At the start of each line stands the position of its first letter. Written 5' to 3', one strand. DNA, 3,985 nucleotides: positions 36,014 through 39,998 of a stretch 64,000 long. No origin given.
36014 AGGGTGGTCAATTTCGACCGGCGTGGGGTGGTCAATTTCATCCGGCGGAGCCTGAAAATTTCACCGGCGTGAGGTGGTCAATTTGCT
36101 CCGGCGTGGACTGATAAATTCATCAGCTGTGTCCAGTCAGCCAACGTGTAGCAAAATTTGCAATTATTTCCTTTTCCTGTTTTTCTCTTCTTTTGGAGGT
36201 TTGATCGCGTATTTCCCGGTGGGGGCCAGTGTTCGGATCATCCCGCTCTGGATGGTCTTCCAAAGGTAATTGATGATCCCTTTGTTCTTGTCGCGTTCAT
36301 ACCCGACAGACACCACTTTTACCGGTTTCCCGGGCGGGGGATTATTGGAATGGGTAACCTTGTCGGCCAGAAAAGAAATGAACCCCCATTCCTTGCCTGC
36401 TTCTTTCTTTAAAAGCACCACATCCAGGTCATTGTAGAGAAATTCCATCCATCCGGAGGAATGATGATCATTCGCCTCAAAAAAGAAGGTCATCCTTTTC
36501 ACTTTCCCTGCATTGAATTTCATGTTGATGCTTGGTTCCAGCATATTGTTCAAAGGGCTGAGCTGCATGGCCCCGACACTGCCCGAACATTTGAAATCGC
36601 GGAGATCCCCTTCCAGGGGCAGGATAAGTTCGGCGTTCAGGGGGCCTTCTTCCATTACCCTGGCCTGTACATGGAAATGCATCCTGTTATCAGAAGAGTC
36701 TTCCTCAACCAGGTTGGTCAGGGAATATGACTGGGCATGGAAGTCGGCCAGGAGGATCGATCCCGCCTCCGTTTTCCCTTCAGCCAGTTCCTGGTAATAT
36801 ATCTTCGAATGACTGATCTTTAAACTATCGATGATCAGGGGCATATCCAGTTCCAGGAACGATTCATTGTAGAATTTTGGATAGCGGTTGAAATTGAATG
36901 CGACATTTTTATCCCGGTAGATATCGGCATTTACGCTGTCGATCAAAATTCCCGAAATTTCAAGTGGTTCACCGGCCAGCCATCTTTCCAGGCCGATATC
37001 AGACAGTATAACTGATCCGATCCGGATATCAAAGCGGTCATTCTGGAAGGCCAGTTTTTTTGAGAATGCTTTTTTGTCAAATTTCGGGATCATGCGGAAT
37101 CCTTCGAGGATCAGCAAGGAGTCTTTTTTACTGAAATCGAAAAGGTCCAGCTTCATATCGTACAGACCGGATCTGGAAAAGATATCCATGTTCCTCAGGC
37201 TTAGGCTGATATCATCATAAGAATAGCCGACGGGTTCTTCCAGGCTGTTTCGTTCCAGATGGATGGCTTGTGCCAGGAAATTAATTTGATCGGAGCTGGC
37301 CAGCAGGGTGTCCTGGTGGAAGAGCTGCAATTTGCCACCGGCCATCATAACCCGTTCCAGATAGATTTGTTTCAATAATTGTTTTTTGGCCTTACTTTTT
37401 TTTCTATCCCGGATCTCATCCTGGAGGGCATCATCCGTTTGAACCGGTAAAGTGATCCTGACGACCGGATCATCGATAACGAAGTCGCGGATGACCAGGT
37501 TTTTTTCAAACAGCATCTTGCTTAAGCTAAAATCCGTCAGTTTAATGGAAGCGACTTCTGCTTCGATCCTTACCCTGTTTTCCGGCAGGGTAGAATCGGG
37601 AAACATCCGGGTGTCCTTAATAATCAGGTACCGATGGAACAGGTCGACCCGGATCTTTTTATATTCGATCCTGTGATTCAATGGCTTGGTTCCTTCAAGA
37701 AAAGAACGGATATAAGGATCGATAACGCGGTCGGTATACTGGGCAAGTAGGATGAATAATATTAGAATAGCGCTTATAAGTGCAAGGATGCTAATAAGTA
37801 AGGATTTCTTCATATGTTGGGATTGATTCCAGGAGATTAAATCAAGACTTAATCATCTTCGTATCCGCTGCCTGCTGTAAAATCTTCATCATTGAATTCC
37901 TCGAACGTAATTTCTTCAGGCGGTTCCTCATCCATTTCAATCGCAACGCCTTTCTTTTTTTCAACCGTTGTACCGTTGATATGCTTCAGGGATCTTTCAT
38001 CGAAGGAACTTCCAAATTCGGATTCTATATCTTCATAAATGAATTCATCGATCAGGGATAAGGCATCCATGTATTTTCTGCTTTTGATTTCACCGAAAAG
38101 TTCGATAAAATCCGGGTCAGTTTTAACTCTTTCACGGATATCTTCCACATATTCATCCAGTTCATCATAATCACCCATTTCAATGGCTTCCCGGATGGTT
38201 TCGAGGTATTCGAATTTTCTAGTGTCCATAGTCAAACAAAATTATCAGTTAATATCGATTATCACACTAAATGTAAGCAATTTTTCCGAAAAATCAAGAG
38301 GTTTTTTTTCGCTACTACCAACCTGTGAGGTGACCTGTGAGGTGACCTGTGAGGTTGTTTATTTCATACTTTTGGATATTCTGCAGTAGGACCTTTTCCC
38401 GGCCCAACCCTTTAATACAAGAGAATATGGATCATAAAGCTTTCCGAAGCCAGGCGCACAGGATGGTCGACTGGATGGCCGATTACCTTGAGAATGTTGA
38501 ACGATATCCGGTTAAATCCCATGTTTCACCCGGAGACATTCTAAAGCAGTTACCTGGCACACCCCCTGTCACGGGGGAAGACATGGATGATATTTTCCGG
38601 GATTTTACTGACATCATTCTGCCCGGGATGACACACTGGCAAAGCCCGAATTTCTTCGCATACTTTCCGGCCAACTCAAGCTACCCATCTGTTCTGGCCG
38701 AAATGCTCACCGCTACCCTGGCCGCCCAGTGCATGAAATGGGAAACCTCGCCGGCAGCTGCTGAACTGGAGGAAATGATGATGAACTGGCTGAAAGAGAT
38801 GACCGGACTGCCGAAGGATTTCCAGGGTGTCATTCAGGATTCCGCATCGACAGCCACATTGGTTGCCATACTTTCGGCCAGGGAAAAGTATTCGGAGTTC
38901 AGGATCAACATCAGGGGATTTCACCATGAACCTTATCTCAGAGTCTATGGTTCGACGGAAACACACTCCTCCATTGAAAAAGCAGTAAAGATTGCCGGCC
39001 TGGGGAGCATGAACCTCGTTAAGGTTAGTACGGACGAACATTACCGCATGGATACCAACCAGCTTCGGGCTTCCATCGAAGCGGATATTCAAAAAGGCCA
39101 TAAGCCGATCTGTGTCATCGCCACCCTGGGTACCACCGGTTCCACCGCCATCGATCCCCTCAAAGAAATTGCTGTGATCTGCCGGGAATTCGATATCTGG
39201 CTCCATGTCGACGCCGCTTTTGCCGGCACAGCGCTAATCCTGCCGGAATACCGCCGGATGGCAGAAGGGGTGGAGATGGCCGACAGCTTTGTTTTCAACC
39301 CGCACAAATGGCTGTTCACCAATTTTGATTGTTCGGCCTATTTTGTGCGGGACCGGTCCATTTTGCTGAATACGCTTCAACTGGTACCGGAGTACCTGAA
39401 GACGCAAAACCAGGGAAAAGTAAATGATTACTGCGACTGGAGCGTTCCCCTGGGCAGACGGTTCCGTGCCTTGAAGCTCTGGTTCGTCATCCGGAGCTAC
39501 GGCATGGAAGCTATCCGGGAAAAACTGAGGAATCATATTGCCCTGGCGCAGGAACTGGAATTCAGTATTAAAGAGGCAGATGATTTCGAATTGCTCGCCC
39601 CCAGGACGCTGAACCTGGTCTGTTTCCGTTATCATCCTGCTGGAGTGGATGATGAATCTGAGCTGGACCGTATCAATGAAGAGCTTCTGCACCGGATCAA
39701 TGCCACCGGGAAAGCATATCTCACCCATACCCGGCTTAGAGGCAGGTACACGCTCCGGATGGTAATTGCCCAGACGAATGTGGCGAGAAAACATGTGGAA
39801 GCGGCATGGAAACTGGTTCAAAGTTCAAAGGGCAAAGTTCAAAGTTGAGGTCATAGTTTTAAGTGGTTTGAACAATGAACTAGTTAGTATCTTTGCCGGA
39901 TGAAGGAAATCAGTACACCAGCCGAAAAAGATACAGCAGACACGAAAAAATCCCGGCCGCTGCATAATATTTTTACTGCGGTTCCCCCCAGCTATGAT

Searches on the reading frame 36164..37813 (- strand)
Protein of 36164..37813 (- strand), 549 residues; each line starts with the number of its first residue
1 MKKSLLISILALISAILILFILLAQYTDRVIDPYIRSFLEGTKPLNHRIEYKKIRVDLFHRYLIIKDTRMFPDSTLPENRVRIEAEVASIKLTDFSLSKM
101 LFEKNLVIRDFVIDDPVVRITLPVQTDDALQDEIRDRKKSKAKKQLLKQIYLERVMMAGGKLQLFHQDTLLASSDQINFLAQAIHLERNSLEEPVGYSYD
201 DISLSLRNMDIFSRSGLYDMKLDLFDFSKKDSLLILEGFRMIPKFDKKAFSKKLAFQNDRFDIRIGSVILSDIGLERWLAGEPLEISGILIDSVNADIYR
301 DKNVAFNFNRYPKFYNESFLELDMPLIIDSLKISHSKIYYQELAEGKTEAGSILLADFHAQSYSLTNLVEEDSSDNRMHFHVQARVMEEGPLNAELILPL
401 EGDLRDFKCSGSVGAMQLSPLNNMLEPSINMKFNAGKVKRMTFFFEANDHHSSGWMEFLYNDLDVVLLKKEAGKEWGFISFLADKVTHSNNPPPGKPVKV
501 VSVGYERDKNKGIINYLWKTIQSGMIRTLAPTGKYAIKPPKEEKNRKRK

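Call 30: search_protein_families(library=pfam, proteins=[window:36164-37813:-], max_evalue=0.001)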
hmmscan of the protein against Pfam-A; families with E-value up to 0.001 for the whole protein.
window:36164-37813:- (549 aa): 1 family
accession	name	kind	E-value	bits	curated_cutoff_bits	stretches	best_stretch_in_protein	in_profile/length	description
PF05359.17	DUF748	-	1.1e-05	24.2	50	0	284-439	105-249/1037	Domain of Unknown Function (DUF748)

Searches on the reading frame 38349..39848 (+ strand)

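Call 30: search_protein_families(library=pfam, proteins=[window:38349-39848:+], max_evalue=0.001)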
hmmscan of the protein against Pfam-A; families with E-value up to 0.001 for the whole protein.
window:38349-39848:+ (499 aa): 5 families
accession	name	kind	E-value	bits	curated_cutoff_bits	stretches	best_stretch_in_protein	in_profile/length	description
PF00282.25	Pyridoxal_deC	-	2e-112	376.1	27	1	61-428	1-374/375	Pyridoxal-dependent decarboxylase conserved domain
PF05889.19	SepSecS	-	6.1e-08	32.2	21.1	1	199-292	105-195/389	O-phosphoseryl-tRNA(Sec) selenium transferase, SepSecS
PF01212.27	Beta_elim_lyase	-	1.5e-06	28.2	27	1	195-327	70-206/288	Beta-eliminating lyase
PF00266.25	Aminotran_5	-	0.00026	20.5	21.5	0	199-290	92-177/371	Aminotransferase class-V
PF00155.27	Aminotran_1_2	-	0.00073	19.3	19.7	0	192-296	87-193/361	Aminotransferase class I and II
